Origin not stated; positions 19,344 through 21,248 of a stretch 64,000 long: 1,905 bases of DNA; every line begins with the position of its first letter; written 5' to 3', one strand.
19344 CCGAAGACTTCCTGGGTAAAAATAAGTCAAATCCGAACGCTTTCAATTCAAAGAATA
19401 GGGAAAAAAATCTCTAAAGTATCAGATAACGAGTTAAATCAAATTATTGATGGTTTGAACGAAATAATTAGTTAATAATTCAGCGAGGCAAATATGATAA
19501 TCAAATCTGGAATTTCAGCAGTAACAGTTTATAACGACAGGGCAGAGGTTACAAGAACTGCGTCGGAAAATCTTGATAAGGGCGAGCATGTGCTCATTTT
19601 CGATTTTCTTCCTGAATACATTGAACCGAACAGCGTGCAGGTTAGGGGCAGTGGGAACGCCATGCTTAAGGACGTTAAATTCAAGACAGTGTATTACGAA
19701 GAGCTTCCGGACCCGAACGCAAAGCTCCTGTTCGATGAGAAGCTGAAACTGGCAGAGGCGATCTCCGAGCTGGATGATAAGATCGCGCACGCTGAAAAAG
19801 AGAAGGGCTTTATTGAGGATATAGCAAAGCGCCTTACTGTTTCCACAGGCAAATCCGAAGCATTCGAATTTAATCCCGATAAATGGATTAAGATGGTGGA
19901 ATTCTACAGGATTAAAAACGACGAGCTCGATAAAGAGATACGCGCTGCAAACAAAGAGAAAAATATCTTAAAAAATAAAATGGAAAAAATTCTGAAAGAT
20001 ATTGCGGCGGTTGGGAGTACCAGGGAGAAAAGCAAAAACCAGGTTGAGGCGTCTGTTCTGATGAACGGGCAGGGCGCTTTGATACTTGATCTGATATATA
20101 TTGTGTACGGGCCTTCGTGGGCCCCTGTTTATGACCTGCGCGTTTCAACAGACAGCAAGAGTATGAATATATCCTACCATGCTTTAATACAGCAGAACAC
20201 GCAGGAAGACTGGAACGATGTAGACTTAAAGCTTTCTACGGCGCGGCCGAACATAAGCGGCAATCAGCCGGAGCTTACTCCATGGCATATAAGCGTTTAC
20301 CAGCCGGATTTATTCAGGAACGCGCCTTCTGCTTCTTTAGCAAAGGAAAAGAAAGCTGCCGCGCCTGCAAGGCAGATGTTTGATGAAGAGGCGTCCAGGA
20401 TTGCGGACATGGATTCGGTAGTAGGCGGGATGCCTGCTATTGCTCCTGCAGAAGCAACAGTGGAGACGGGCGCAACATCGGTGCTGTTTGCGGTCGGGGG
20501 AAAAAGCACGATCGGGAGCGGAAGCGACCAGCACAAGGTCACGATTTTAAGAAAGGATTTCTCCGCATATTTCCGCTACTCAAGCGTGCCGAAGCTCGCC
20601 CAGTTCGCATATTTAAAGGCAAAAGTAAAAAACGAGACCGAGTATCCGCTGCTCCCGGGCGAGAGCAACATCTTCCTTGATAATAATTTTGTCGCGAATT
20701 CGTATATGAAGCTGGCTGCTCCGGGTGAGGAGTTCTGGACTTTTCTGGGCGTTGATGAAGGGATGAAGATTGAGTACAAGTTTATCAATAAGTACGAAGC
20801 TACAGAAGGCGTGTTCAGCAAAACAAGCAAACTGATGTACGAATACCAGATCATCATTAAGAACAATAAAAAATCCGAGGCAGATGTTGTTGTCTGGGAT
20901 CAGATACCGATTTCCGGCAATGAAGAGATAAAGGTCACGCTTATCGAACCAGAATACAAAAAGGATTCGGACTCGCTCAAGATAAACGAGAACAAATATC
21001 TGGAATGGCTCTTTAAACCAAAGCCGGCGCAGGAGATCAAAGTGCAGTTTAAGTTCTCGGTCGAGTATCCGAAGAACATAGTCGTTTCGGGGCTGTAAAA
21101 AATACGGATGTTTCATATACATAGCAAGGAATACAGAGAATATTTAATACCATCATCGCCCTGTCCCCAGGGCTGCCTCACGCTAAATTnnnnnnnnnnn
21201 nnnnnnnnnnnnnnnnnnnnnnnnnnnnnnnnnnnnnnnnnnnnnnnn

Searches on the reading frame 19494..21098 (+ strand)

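Call 79: search_protein_families(library=pfam, proteins=[window:19494-21098:+], max_evalue=0.00001)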
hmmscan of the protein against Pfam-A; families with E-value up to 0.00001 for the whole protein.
window:19494-21098:+ (534 aa): 2 families
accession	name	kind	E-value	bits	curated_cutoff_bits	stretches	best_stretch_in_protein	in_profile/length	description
PF13598.12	DUF4139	-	3.4e-59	200.4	31.8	1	198-527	1-205/205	Domain of unknown function (DUF4139)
PF13600.11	DUF4140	-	6e-22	78.4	27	1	10-107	1-98/98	N-terminal domain of unknown function (DUF4140)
